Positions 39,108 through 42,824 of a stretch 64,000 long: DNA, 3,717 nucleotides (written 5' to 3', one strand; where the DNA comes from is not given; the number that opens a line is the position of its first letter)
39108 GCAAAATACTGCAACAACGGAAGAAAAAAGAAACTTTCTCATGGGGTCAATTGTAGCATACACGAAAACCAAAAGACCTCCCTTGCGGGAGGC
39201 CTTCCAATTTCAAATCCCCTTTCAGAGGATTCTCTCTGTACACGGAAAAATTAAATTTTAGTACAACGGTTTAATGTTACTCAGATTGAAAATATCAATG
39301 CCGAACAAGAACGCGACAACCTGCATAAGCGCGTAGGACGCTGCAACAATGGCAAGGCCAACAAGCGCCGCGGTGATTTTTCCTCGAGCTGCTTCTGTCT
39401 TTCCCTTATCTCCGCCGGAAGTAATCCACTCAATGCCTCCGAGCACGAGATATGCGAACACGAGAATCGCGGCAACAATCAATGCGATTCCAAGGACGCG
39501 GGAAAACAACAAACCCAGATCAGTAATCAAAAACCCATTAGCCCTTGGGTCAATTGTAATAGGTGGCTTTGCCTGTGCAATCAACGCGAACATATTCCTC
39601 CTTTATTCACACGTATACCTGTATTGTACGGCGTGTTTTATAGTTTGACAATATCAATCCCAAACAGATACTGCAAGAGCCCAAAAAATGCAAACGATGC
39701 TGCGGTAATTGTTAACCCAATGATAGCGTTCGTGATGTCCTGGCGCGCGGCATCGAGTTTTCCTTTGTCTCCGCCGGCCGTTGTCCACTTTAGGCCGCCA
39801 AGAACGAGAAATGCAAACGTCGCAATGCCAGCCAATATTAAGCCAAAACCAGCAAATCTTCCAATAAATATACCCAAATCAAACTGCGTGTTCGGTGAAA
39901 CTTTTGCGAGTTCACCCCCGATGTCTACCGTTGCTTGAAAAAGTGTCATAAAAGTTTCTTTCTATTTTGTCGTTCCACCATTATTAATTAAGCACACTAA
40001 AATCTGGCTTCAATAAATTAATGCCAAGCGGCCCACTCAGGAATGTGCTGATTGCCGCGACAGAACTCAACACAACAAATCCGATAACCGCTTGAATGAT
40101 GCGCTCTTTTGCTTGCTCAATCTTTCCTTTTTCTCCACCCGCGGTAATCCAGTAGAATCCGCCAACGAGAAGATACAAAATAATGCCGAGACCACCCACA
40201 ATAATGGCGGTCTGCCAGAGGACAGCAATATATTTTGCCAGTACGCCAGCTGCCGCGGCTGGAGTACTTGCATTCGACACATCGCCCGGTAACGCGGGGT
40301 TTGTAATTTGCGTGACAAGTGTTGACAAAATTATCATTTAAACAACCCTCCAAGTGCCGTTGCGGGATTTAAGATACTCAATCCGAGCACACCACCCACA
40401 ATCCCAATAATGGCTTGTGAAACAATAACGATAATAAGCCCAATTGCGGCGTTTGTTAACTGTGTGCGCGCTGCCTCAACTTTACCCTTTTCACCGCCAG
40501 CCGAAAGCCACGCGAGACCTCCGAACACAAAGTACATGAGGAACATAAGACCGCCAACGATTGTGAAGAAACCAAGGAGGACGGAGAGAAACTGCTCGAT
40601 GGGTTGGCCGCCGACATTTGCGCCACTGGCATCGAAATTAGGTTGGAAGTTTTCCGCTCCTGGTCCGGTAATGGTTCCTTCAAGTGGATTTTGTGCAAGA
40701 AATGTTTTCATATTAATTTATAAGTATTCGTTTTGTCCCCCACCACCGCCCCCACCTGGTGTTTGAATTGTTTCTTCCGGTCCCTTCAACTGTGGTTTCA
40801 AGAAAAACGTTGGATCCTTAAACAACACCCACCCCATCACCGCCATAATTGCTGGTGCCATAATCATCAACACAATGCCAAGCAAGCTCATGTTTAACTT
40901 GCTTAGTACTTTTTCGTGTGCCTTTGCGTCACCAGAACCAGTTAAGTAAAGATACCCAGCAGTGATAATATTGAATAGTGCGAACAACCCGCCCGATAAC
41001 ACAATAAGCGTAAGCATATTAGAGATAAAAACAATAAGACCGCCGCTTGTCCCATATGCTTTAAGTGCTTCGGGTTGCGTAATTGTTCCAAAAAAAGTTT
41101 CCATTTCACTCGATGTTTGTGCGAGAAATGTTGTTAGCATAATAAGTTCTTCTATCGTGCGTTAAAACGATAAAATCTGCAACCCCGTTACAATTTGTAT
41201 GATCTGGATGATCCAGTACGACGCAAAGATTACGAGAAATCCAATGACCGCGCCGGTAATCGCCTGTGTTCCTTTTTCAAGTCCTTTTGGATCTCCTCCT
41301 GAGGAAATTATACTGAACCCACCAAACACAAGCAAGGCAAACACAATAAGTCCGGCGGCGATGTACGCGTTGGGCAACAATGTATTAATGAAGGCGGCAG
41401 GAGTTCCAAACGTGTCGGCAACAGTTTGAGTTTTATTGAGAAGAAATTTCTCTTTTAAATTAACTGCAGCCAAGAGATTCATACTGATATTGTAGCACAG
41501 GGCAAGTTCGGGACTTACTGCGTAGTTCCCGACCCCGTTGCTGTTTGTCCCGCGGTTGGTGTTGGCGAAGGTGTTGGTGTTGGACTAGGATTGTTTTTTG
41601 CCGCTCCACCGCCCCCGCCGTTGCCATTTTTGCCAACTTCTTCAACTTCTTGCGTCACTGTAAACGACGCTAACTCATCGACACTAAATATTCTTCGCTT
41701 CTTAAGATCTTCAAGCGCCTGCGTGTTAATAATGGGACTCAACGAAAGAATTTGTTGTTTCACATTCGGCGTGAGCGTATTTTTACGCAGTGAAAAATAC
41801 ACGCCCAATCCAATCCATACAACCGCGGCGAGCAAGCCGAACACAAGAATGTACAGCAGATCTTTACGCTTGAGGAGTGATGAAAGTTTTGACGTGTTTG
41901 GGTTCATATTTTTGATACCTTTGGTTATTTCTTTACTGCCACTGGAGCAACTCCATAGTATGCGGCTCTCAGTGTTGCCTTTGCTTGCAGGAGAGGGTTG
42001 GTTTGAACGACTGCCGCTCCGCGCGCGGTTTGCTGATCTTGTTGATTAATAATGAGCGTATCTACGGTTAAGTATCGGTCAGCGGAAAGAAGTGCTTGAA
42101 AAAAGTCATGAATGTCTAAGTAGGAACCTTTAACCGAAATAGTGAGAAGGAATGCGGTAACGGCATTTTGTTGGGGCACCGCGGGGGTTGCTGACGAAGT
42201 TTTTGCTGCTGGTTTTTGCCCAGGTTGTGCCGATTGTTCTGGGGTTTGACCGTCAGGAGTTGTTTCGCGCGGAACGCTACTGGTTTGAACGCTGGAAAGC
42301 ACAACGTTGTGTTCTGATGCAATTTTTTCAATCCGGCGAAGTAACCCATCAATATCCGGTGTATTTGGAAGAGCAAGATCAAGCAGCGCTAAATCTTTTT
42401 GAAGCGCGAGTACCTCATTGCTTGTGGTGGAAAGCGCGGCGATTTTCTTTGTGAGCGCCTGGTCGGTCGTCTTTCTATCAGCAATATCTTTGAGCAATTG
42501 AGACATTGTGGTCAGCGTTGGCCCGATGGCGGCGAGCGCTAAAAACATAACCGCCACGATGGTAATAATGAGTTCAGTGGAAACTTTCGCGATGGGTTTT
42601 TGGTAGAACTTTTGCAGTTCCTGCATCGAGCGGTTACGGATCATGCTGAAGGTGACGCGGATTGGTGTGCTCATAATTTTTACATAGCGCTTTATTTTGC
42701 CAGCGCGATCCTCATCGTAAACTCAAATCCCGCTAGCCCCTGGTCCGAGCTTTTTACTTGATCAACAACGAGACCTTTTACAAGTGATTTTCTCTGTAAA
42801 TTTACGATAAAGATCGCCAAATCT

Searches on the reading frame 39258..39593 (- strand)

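Call 18: search_protein_families(library=pfam, proteins=[window:39258-39593:-], max_evalue=0.1)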
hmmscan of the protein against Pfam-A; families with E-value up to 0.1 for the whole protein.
window:39258-39593:- (111 aa): 1 family
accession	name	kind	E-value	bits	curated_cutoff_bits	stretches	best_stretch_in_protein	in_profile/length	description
PF18895.5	T4SS_pilin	-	8.2e-05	23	26.6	1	34-92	13-70/71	Type IV secretion system pilin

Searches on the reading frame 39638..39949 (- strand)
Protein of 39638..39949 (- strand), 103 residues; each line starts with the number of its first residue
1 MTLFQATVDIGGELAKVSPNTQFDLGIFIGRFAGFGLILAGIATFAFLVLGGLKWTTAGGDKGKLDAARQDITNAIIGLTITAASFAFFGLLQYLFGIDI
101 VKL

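Call 18: search_protein_families(library=pfam, proteins=[window:39638-39949:-], max_evalue=0.1)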
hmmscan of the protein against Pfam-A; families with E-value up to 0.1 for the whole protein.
window:39638-39949:- (103 aa): 2 families
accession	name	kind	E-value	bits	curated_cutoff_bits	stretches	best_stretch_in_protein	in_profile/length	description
PF18895.5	T4SS_pilin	-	6.6e-05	23.3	26.6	1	35-90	16-69/71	Type IV secretion system pilin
PF19862.4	DUF6336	-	0.0036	18.1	25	1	23-98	37-107/128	Family of unknown function (DUF6336)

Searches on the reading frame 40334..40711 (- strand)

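Call 18: search_protein_families(library=pfam, proteins=[window:40334-40711:-], max_evalue=0.1)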
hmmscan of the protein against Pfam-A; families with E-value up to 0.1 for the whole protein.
window:40334-40711:- (125 aa): 3 families
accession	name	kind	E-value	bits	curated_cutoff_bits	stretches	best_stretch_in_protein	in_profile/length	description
PF18895.5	T4SS_pilin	-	1.9e-07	31.5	26.6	1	36-105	3-71/71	Type IV secretion system pilin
PF02322.20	Cyt_bd_oxida_II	-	0.00022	21.1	35.6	1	30-104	133-207/302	Cytochrome bd terminal oxidase subunit II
PF19862.4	DUF6336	-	0.021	15.6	25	1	39-113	40-109/128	Family of unknown function (DUF6336)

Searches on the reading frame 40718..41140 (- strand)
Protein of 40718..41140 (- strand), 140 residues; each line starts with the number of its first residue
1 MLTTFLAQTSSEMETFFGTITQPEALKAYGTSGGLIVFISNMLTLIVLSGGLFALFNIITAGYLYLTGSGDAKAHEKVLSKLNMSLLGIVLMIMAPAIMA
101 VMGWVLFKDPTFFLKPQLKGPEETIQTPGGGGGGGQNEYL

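Call 18: search_protein_families(library=pfam, proteins=[window:40718-41140:-], max_evalue=0.1)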
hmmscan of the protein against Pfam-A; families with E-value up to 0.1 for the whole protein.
window:40718-41140:- (140 aa): 2 families
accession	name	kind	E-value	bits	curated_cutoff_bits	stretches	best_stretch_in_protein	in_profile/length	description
PF18895.5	T4SS_pilin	-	0.00028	21.3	26.6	1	37-99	7-68/71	Type IV secretion system pilin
PF02322.20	Cyt_bd_oxida_II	-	0.0019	18.1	35.6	1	17-102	132-209/302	Cytochrome bd terminal oxidase subunit II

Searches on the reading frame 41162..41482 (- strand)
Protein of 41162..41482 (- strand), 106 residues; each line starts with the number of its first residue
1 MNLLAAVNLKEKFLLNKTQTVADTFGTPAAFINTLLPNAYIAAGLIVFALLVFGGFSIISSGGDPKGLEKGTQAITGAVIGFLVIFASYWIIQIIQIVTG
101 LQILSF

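Call 18: search_protein_families(library=pfam, proteins=[window:41162-41482:-], max_evalue=0.1)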
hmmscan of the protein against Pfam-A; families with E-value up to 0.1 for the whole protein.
window:41162-41482:- (106 aa): 2 families
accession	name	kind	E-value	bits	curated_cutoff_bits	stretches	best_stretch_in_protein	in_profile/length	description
PF18895.5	T4SS_pilin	-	3.1e-05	24.4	26.6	1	31-93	8-69/71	Type IV secretion system pilin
PF13190.11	PDGLE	-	0.036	14.3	27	1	42-78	4-39/102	PDGLE domain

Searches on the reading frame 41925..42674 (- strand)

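Call 18: search_protein_families(library=pfam, proteins=[window:41925-42674:-], max_evalue=0.1)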
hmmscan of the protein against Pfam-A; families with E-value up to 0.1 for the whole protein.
window:41925-42674:- (249 aa): 2 families
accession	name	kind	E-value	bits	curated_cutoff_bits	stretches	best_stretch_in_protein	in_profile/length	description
PF04350.18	PilO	-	4.1e-09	37.1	22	2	170-215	82-127/145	Pilus assembly protein, PilO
PF10741.14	T2SSM_b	-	3.3e-05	24.2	21.7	1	159-218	36-90/111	Type II secretion system (T2SS), protein M subtype b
